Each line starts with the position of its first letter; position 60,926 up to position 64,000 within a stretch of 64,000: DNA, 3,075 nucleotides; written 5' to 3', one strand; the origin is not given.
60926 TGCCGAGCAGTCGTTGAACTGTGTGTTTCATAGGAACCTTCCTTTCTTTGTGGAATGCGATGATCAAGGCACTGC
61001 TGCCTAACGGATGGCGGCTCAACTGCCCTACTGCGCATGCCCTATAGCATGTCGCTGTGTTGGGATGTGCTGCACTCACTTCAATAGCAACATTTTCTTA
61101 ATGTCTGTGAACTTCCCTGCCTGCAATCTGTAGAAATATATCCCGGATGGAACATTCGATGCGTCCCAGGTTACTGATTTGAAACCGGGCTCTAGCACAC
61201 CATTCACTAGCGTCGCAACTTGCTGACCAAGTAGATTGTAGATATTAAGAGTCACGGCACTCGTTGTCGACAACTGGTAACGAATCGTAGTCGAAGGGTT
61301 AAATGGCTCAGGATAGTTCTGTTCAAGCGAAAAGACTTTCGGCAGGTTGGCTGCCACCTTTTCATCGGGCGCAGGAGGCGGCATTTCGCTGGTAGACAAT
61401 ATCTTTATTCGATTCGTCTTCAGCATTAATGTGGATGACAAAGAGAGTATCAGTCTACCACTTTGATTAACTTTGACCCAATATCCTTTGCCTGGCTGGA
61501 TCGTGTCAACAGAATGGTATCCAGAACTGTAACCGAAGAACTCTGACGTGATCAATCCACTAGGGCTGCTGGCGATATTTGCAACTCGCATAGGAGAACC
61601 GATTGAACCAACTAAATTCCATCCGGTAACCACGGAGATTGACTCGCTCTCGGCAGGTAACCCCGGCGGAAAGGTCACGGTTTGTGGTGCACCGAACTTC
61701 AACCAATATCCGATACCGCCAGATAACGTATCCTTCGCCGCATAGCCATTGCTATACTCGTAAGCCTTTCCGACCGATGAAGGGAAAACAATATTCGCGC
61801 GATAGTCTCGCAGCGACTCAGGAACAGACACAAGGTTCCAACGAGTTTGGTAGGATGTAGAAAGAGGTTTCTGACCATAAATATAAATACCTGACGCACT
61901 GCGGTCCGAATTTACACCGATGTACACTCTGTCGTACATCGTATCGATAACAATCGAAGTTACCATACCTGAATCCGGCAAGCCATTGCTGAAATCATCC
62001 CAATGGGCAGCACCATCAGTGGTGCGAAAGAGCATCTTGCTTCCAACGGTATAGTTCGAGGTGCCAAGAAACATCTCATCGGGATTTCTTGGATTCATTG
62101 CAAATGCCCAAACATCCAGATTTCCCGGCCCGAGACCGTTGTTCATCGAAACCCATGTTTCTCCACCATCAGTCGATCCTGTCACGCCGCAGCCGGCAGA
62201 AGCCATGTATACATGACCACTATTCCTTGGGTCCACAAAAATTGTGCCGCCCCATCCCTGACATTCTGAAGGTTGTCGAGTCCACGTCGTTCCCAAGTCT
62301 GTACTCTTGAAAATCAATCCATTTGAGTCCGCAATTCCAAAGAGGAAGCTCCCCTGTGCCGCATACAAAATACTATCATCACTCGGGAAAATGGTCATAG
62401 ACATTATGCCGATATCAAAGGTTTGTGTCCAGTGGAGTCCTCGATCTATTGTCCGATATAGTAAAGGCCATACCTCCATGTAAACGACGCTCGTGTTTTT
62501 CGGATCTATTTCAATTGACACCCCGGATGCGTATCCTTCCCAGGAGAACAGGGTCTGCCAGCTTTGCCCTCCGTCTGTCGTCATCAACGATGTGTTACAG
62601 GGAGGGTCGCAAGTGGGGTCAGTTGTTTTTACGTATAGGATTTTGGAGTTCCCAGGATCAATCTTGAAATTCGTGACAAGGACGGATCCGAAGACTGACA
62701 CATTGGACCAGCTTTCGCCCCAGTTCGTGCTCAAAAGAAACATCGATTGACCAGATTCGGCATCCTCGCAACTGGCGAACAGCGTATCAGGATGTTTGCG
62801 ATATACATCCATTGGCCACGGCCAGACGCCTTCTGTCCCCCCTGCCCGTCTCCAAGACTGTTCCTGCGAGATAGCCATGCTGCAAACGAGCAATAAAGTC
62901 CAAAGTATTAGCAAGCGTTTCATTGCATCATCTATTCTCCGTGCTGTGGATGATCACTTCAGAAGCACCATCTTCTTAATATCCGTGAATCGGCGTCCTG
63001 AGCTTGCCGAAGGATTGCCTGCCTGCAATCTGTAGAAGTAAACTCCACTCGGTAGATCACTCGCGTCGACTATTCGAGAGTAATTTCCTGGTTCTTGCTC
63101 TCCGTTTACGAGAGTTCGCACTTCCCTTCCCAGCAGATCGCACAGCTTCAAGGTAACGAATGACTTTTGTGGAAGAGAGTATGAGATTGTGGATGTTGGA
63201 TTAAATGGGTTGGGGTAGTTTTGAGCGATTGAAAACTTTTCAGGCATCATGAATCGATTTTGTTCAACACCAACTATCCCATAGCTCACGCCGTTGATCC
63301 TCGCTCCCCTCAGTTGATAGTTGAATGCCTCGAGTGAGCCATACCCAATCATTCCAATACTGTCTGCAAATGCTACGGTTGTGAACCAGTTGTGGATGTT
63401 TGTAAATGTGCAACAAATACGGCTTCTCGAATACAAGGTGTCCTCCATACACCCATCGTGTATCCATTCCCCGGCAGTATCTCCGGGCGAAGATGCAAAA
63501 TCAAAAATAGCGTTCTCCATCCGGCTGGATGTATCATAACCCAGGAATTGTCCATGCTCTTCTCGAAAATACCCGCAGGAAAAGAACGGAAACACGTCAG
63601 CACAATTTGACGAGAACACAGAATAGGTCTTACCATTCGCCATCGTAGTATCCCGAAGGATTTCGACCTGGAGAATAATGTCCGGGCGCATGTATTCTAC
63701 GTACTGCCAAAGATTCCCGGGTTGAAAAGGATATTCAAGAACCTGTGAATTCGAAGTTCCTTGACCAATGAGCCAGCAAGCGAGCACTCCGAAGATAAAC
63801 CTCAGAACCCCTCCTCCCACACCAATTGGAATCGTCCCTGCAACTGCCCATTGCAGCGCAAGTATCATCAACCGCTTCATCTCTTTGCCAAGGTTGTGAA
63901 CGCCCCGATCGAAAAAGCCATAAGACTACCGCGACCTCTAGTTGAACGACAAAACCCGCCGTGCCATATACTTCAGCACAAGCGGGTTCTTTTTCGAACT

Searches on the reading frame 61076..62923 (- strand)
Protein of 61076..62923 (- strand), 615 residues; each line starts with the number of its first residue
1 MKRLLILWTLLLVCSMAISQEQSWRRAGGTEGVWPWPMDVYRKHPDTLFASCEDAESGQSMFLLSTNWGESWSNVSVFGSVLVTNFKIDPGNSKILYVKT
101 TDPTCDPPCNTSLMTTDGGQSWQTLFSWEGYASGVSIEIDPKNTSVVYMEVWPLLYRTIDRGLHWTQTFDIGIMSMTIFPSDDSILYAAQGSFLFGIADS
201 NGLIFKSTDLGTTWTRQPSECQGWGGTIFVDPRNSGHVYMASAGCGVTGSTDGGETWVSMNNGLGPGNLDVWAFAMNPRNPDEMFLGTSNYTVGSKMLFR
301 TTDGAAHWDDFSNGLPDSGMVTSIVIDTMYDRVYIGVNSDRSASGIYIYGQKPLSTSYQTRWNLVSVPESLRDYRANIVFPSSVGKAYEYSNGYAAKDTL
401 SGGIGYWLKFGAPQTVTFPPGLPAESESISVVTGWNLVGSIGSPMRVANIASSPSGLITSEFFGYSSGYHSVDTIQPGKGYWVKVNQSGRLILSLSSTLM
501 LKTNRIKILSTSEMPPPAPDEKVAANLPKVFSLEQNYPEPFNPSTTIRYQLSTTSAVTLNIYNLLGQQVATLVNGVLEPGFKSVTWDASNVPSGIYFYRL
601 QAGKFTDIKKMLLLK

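Call 62: search_protein_families(library=pfam, proteins=[window:61076-62923:-], max_evalue=0.01)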
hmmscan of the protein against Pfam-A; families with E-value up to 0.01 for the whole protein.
window:61076-62923:- (615 aa): 5 families
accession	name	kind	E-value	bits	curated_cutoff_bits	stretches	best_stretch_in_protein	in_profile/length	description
PF15902.12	Sortilin-Vps10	-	4.3e-13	49.3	33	3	204-311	3-112/446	Sortilin, neurotensin receptor 3,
PF18962.6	Por_Secre_tail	-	4e-09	37.1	27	1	537-611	2-73/75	Secretion system C-terminal sorting domain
PF13860.13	FlgD_ig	-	9.2e-05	22.8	27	1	546-602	13-75/79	FlgD Ig-like domain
PF13585.12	CHU_C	-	0.00076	20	27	1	551-602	23-72/86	CHU_C Type IX secretion signal domain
PF02012.26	BNR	-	0.0015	18.7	27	0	115-124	3-12/12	BNR/Asp-box repeat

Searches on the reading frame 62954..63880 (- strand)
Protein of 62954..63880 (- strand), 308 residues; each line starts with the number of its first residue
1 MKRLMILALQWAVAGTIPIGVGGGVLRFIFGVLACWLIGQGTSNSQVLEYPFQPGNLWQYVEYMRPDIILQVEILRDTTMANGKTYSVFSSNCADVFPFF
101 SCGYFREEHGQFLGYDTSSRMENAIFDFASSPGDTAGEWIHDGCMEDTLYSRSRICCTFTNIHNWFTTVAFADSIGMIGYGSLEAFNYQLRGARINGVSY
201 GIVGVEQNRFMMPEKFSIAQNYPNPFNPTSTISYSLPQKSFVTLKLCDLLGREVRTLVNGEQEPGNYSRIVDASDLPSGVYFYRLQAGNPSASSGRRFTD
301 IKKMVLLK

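Call 62: search_protein_families(library=pfam, proteins=[window:62954-63880:-], max_evalue=0.01)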
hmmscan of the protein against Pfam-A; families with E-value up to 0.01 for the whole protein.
window:62954-63880:- (308 aa): 1 family
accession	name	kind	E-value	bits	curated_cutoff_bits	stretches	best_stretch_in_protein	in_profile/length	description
PF18962.6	Por_Secre_tail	-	3.5e-09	37.3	27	1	222-290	2-67/75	Secretion system C-terminal sorting domain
